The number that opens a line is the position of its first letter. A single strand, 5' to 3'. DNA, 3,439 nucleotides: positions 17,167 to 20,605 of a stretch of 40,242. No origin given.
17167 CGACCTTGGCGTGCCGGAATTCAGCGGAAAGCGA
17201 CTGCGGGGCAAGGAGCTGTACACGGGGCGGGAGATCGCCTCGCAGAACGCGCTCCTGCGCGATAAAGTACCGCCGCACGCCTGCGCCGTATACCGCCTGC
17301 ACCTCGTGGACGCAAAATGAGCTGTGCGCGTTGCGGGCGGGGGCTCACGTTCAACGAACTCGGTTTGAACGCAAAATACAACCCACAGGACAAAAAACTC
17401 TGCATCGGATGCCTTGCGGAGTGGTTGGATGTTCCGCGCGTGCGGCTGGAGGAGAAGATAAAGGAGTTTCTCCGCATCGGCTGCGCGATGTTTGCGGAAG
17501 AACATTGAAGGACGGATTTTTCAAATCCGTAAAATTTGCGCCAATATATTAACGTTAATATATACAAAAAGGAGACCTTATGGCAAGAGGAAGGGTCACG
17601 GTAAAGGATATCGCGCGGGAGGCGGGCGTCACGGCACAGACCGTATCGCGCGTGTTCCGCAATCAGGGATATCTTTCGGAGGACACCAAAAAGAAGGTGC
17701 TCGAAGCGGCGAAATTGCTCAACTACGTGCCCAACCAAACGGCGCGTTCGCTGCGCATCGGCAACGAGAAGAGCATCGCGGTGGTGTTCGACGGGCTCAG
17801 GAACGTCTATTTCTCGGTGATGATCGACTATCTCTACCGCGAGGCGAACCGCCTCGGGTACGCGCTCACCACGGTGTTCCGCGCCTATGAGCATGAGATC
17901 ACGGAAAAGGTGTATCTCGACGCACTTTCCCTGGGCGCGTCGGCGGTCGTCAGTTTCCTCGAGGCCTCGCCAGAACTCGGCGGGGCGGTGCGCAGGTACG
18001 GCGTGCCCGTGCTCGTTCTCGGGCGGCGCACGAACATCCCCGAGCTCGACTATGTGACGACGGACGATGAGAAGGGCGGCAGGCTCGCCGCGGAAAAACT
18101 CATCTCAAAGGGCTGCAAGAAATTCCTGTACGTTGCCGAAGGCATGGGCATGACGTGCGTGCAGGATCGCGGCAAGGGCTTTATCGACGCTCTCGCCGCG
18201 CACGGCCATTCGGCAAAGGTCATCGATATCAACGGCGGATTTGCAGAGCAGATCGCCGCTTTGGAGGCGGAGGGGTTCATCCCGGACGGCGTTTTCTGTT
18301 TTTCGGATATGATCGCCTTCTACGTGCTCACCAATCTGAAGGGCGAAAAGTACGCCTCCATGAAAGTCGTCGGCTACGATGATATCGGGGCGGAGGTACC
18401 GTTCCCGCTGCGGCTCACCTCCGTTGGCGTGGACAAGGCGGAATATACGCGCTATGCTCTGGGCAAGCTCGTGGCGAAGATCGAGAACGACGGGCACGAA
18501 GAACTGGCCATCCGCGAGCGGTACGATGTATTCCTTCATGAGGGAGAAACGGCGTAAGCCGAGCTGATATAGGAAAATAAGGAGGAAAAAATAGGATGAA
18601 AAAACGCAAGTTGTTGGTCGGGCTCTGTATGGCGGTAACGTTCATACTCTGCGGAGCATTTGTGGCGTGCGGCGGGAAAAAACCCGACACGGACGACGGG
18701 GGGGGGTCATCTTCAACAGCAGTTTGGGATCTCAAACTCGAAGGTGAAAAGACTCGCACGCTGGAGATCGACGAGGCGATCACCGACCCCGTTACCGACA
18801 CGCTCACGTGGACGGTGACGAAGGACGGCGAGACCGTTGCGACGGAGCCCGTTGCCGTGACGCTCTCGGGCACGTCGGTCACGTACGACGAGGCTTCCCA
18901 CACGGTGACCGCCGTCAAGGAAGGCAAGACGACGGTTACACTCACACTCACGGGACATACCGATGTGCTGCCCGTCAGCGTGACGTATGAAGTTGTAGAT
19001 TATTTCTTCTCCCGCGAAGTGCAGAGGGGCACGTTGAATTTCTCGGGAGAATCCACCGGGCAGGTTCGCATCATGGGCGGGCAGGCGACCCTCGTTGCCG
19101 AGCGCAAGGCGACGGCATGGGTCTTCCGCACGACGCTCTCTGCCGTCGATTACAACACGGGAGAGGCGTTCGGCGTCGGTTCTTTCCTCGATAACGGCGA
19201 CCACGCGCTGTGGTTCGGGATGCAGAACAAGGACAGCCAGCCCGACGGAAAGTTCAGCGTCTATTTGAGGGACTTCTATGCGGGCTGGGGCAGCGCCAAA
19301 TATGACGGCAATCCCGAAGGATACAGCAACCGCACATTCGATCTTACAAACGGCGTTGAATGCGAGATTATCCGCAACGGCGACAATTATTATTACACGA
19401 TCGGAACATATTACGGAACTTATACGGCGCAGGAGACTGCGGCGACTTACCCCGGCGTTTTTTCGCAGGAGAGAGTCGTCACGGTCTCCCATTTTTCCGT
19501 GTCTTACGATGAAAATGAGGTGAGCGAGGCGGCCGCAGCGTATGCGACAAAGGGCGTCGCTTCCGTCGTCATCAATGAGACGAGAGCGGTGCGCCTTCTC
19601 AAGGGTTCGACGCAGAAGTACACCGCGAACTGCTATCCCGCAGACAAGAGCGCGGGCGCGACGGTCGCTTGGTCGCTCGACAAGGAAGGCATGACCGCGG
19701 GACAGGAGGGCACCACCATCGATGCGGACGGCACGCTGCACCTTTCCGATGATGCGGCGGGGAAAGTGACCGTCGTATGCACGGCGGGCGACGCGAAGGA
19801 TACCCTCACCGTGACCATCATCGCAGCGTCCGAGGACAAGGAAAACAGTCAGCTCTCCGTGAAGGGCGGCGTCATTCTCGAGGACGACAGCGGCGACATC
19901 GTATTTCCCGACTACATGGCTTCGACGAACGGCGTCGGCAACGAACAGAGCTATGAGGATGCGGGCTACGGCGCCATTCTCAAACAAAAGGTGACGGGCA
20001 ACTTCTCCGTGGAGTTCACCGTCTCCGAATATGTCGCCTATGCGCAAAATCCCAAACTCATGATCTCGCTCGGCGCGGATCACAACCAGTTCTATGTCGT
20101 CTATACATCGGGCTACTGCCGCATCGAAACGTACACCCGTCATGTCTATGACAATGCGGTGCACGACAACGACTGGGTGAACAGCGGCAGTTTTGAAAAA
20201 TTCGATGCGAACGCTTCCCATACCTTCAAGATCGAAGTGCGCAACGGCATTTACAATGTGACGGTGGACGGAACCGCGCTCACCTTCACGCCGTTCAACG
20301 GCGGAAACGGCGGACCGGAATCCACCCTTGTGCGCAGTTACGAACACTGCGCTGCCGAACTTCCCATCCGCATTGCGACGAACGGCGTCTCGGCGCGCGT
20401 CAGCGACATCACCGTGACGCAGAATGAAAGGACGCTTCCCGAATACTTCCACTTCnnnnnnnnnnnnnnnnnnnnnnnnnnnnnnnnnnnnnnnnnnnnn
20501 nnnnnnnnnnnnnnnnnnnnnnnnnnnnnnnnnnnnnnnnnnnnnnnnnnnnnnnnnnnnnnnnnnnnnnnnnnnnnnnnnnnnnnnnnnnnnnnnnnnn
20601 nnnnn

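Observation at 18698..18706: Second G9 tract, in frame just after the lipobox of the 1727-aa lipoprotein gene: candidate translational ON/OFF switch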

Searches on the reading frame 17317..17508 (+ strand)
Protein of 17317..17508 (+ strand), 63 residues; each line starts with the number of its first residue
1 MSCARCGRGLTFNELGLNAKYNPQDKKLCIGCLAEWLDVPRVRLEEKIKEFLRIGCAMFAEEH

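Call 57: find_encoding_contigs(protein=window:17317-17508:+, flank=4000, max_places=10)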
Protein window:17317-17508:+ (63 aa): 2 contigs read that carry it; 2 places shown.
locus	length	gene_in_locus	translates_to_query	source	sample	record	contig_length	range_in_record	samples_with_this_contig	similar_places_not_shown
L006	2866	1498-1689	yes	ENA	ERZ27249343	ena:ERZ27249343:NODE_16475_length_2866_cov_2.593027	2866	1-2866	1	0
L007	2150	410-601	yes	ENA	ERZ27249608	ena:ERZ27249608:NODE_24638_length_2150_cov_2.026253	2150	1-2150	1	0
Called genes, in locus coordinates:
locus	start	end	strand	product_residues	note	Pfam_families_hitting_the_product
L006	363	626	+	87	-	PF16499:Melibiase_2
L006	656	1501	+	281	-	PF16499:Melibiase_2, PF17801:Melibiase_C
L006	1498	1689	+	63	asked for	-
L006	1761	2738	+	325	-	PF00356:LacI, PF00532:Peripla_BP_1, PF13407:Peripla_BP_4, PF13377:Peripla_BP_3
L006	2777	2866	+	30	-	?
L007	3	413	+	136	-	?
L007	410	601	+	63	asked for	-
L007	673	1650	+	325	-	PF00356:LacI, PF00532:Peripla_BP_1, PF13407:Peripla_BP_4, PF13377:Peripla_BP_3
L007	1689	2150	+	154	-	?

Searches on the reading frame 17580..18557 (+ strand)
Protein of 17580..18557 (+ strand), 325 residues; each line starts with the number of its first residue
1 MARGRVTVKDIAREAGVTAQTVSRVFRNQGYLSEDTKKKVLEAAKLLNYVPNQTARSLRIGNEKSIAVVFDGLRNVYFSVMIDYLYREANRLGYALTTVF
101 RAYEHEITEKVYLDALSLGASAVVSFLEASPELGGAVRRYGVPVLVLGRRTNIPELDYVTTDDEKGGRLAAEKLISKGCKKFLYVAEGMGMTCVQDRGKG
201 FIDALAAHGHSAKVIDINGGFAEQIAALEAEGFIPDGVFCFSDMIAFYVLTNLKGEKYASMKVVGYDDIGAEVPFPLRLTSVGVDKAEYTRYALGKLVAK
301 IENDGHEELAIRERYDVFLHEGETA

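Call 9: search_protein_families(library=pfam, proteins=[window:17580-18557:+], max_evalue=0.01)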
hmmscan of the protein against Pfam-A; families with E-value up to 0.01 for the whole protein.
window:17580-18557:+ (325 aa): 9 families
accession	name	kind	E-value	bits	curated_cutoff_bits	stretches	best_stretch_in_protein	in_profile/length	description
PF00356.27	LacI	-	2.6e-17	62.8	27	1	7-52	1-46/46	Bacterial regulatory proteins, lacI family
PF13377.12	Peripla_BP_3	-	2e-10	41.5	26.5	1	172-306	2-150/167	Periplasmic binding protein-like domain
PF00532.27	Peripla_BP_1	-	4.9e-10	39.8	22.2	1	65-218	3-160/281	Periplasmic binding proteins and sugar binding domain of LacI family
PF13407.12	Peripla_BP_4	-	4.9e-09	36.5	35.1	1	66-272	1-222/258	Periplasmic binding protein domain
PF00440.29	TetR_N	-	0.00049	20.3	24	1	5-28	16-39/47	Bacterial regulatory proteins, tetR family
PF12802.13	MarR_2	-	0.00063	20.3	27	1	4-25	18-40/61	MarR family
PF13542.12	HTH_Tnp_ISL3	-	0.0032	17.3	27.4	1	2-27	24-48/51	Helix-turn-helix domain of transposase family ISL3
PF01381.28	HTH_3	-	0.005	17.3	23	0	7-42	11-46/55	Helix-turn-helix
PF13545.12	HTH_Crp_2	-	0.0073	16.7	27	0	6-33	23-53/70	Crp-like helix-turn-helix domain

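Call 25: find_encoding_contigs(protein=window:17580-18557:+, flank=6000)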
Protein window:17580-18557:+ (325 aa): 2 contigs read that carry it; 2 places shown.
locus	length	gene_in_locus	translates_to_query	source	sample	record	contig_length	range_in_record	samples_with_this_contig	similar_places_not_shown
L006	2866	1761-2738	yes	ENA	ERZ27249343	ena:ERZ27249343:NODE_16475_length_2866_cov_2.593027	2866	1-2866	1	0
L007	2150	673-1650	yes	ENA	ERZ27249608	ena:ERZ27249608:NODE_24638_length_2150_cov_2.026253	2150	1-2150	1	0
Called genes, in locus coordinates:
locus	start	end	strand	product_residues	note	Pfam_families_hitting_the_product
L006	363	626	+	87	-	PF16499:Melibiase_2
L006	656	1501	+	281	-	PF16499:Melibiase_2, PF17801:Melibiase_C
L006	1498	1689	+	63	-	-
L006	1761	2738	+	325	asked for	PF00356:LacI, PF00532:Peripla_BP_1, PF13407:Peripla_BP_4, PF13377:Peripla_BP_3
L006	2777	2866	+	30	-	?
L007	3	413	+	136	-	?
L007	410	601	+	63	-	-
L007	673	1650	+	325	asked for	PF00356:LacI, PF00532:Peripla_BP_1, PF13407:Peripla_BP_4, PF13377:Peripla_BP_3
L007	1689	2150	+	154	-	?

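Call 34: find_homologous_proteins(query=window:17580-18554:+, max_evalue=1e-60)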
Query window:17580-18554:+ (325 aa): 46 proteins with E <= 1e-60 among 8000 candidates.
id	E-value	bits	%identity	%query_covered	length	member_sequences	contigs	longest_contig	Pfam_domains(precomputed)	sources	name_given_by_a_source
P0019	2.8e-204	695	98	100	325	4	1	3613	PF13377.13,PF00532.28,PF00356.28,PF13407.13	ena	-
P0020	2.4e-165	567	80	100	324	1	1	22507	PF13377.13,PF00532.28,PF00356.28,PF13407.13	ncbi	-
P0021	9.4e-163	559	78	100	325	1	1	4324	PF13377.13,PF00532.28,PF00356.28,PF13407.13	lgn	-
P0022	2.4e-140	485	70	100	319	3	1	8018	PF13377.13,PF00532.28,PF00356.28,PF13407.13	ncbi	-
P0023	2.9e-101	357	53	99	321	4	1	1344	PF13377.13,PF00532.28,PF00356.28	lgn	-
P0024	3.6e-101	356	55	100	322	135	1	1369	PF13377.13,PF00532.28,PF00356.28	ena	-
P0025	6.0e-100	352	53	99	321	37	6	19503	PF13377.13,PF00356.28,PF13407.13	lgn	-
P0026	8.7e-97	342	51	99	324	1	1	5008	PF13377.13,PF00532.28,PF00356.28,PF13407.13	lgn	-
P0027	6.1e-96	339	50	100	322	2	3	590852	PF13377.13,PF00532.28,PF00356.28,PF13407.13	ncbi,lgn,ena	-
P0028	7.3e-96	339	52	99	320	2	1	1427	PF13377.13,PF00532.28,PF00356.28,PF13407.13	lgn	-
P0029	1.7e-95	338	53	98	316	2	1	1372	PF13377.13,PF00532.28,PF00356.28,PF13407.13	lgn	-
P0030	1.4e-94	335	52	100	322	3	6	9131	PF13377.13,PF00532.28,PF00356.28,PF13407.13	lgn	-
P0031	1.4e-94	335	52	100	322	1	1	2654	PF13377.13,PF00532.28,PF00356.28,PF13407.13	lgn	-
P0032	9.1e-94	332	49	100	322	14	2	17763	PF13377.13,PF00532.28,PF00356.28,PF13407.13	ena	-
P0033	1.1e-93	332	51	100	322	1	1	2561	PF13377.13,PF00532.28,PF00356.28,PF13407.13,PF01381.29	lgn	-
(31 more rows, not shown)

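Call 35: find_encoding_contigs(protein=P0019, flank=4000, max_places=10)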
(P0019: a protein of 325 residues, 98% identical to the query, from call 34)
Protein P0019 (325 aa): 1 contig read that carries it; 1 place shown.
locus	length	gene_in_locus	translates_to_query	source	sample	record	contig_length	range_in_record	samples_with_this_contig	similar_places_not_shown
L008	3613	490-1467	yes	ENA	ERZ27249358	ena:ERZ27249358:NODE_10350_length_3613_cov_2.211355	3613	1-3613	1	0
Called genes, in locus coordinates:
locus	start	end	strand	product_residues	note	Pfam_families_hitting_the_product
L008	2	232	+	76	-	?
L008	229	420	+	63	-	-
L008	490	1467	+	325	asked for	PF00356:LacI, PF00532:Peripla_BP_1, PF13407:Peripla_BP_4, PF13377:Peripla_BP_3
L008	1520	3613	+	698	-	?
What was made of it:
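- L008 has about 2.2x coverage (call 35). The complete genes of L008 (the 63-aa ORF and LacI) are also intact (call 35).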

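Call 36: find_encoding_contigs(protein=P0021, flank=5000)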
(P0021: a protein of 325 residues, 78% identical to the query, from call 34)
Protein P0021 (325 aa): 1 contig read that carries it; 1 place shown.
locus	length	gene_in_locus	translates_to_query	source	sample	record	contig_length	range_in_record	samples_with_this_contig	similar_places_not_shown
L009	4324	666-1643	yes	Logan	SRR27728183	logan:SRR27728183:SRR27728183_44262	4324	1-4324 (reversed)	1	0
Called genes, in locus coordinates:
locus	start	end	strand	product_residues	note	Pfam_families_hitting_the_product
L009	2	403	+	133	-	?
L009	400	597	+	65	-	-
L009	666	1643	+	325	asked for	PF00356:LacI, PF00532:Peripla_BP_1, PF13407:Peripla_BP_4, PF13377:Peripla_BP_3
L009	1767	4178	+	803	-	PF02837:Glyco_hydro_2_N, PF22666:Glyco_hydro_2_N2 (weak), PF02836:Glyco_hydro_2_C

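Call 37: find_encoding_contigs(protein=P0022, flank=8000)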
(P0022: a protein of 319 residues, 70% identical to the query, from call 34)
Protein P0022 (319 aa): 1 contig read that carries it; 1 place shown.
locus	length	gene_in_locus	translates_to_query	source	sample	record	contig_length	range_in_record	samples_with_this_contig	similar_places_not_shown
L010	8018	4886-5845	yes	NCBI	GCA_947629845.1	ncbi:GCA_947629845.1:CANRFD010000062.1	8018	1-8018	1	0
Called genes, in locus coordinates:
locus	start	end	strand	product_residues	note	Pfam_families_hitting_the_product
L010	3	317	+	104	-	?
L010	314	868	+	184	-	PF18306:LDcluster4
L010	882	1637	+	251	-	PF03721:UDPG_MGDP_dh_N, PF00984:UDPG_MGDP_dh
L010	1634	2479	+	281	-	-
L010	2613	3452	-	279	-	PF00106:adh_short, PF01370:Epimerase, PF08659:KR, PF13561:adh_short_C2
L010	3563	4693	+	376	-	PF16499:Melibiase_2, PF17801:Melibiase_C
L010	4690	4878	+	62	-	-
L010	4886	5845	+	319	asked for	PF00356:LacI, PF00532:Peripla_BP_1, PF13407:Peripla_BP_4 (weak), PF13377:Peripla_BP_3 (weak)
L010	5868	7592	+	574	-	PF02837:Glyco_hydro_2_N, PF22666:Glyco_hydro_2_N2, PF00703:Glyco_hydro_2 (weak), PF02836:Glyco_hydro_2_C (faint)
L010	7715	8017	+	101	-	?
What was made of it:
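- Tried and rejected: LacI orthologs at 78% and 70% identity (L009, L010) are followed by a GH2 gene, not the giant lipoprotein, so they gave no tract data (calls 36, 37).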

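Call 58: list_cluster_members(proteins=[P0019])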
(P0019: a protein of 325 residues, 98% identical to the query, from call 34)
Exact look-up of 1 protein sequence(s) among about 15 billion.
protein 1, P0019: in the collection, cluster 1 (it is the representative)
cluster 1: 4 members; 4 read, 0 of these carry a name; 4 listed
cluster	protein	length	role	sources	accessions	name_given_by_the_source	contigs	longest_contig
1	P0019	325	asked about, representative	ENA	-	-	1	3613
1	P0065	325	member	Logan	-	-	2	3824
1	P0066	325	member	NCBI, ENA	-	-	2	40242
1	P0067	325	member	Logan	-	-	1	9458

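Call 62: find_encoding_contigs(protein=P0067, flank=9000, max_places=5)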
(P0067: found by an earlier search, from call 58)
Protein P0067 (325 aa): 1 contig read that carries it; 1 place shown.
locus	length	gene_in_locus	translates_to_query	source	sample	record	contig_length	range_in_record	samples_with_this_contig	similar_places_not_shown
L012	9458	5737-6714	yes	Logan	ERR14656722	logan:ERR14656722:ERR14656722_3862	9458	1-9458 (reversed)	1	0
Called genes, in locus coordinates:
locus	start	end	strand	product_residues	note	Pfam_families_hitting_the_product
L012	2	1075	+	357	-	?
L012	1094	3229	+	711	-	PF13207:AAA_17 (faint), PF19263:DUF5906 (faint), PF13521:AAA_28 (faint), PF13238:AAA_18 (faint), PF00004:AAA, PF17866:AAA_lid_6, PF00004:AAA, PF06068:TIP49 (weak), +13 more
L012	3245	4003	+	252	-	PF00089:Trypsin, PF13365:Trypsin_2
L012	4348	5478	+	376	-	PF16499:Melibiase_2, PF17801:Melibiase_C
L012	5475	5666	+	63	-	-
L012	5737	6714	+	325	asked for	PF00356:LacI, PF00532:Peripla_BP_1, PF13407:Peripla_BP_4, PF13377:Peripla_BP_3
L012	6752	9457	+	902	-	?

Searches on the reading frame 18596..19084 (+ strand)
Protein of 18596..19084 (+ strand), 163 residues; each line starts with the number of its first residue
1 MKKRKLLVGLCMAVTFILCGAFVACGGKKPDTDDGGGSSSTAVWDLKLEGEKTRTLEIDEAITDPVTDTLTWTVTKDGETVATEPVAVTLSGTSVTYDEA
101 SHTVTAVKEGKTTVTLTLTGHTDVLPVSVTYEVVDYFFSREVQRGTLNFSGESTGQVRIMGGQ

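Call 31: find_homologous_proteins(query=window:18596-19084:+, max_evalue=0.01)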
Query seq(163 aa): 210 candidates shared short words with the query, none scored E <= 0.01.
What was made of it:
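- Tried and rejected: A protein search with the N-terminal 163 aa, meant to catch short OFF-state products or contig-end fragments, returned nothing (call 31).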

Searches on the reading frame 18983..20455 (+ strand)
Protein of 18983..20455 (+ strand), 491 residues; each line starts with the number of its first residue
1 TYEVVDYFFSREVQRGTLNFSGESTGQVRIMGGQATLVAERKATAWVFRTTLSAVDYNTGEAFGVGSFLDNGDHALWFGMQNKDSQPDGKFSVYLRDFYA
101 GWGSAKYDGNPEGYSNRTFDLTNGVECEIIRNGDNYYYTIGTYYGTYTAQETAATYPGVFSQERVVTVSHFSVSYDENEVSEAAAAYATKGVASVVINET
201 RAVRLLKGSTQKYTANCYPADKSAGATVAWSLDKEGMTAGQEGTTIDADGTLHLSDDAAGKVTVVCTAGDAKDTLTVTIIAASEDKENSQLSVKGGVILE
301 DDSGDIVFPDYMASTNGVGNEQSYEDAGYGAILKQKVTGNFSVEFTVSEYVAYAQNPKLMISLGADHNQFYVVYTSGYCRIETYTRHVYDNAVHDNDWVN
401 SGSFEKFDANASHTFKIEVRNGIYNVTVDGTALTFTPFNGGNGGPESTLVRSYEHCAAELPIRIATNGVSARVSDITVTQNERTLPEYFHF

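Call 59: predict_structure(alignment_id=A4)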
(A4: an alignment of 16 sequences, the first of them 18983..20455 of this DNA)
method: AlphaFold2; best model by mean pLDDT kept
length: 491 residues; sequences in the alignment: 16
mean_pLDDT: 89.9   pTM: 0.76
mean pLDDT of the five models: 89.9, 89.0, 88.1, 87.9, 87.4
residues with pLDDT >= 90: 322; 70-90: 145; 50-70: 22; < 50: 2
segments of 3 or more residues with pLDDT < 50: none
pLDDT, mean of each block of 10 residues (from residue 1): 71 91 91 90 97 81 95 94 83 93 88 85 91 96 92 96 91 97 93 91 91 94 87 98 97 97 95 94 91 94 93 90 88 93 95 90 92 85 90 87 77 94 92 84 75 89 95 95 58 52
secondary structure, 60 per line:
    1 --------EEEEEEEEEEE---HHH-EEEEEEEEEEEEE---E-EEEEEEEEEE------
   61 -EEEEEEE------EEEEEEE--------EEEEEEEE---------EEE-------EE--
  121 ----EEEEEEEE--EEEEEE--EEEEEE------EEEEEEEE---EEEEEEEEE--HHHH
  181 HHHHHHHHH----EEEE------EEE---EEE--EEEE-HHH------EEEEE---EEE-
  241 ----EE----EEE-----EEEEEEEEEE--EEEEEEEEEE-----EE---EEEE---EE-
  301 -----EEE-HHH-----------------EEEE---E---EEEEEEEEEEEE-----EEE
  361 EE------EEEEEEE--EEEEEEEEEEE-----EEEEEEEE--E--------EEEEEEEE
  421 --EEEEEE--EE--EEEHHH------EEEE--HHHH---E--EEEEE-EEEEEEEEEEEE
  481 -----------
elements in order: E9-19 E27-39 E45-54 E62-68 E75-81 E90-97 E107-109 E125-132 E135-140 E143-148 E155-162 E166-174 H177-189 E194-197 E204-206 E210-212 E215-218 E229-233 E237-239 E251-253 E259-268 E271-280 E291-294 E306-308 E330-333 E341-352 E358-362 E369-375 E378-388 E394-401 E413-420 E423-428 E435-437 E447-450 H453-456 E463-467 E469-480
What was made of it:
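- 18596..23779 (+): ORF for a 1727-aa lipoprotein built of repeated ConA-like/LamG-type beta-sandwich and Ig-like modules. It is a probable glycan-binding surface protein. AlphaFold model of residues 130-620 has pLDDT 89.9 (call 59).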

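Call 64: fold_search(model_id=the predicted structure, library=pdb)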
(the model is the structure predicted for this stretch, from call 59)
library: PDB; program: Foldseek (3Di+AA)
matches with E <= 10: 1774; with E <= 0.001: 283
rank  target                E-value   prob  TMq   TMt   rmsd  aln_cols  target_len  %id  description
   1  4jqt_A                4.8e-10  1.00  0.23  0.26  20.9       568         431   10  Crystal structure of a putative glycosyl hydrolase (BT3469) from Bacteroides thetaiotaomicron VPI-5482 at 2.49 A resol (released 2013-04-17)
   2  5ho2                  8.1e-08  1.00  0.24  0.16  20.2       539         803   11  Crystal structure of AbnA (open conformation), a GH43 extracellular arabinanase from Geobacillus stearothermophilus (released 2017-02-01)
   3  2jd4_A                8.9e-08  1.00  0.18  0.21  18.4       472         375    9  Mouse laminin alpha1 chain, domains LG4-5 (released 2007-02-27)
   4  5ik8_B                1.6e-07  1.00  0.19  0.24  20.3       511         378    8  Laminin A2LG45 I-form, G6/7 bound. (released 2016-08-10)
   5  2jd4_B                2.7e-07  1.00  0.17  0.22  21.0       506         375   10  Mouse laminin alpha1 chain, domains LG4-5 (released 2007-02-27)
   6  6r3u_A                2.9e-07  1.00  0.23  0.23  22.9       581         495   10  Endo-levanase BT1760 mutant E221A from Bacteroides thetaiotaomicron complexed with levantetraose (released 2019-06-19)
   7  6r3r                  3.2e-07  1.00  0.24  0.24  22.5       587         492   10  First crystal structure of endo-levanase BT1760 from Bacteroides thetaiotaomicron (released 2019-06-19)
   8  5ik4                  4.0e-07  1.00  0.20  0.24  20.5       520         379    8  Laminin A2LG45 C-form, Apo. (released 2016-08-10)
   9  5ho0                  4.6e-07  1.00  0.18  0.12  20.1       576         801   11  Crystal structure of AbnA (closed conformation), a GH43 extracellular arabinanase from Geobacillus stearothermophilus (released 2017-02-01)
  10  3qcw_A                4.8e-07  1.00  0.19  0.11  23.8       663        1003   10  Structure of neurexin 1 alpha (domains LNS1-LNS6), no splice inserts (released 2011-06-15)
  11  3wv6_A                5.1e-07  1.00  0.18  0.30  21.2       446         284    8  Crystal Structure of a protease-resistant mutant form of human galectin-9 (released 2015-05-20)
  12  5ik7_B                5.1e-07  1.00  0.19  0.24  20.1       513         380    7  Laminin A2LG45 I-form, Apo. (released 2016-08-10)
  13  5hp6                  6.1e-07  1.00  0.24  0.15  18.9       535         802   12  Structure of AbnA, a GH43 extracellular arabinanase from Geobacillus stearothermophilus (a new conformational state) (released 2017-02-01)
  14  2wjs                  7.0e-07  1.00  0.17  0.17  23.8       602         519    9  Crystal structure of the LG1-3 region of the laminin alpha2 chain (released 2009-06-23)
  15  5xau_A                7.0e-07  0.99  0.16  0.13  22.5       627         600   10  Crystal structure of integrin binding fragment of laminin-511 (released 2017-09-20)
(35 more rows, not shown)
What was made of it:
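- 18596..23779 (+): Foldseek PDB hits are BT3469, laminin LG, galectins and GH43/GH32 accessory domains (call 64).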
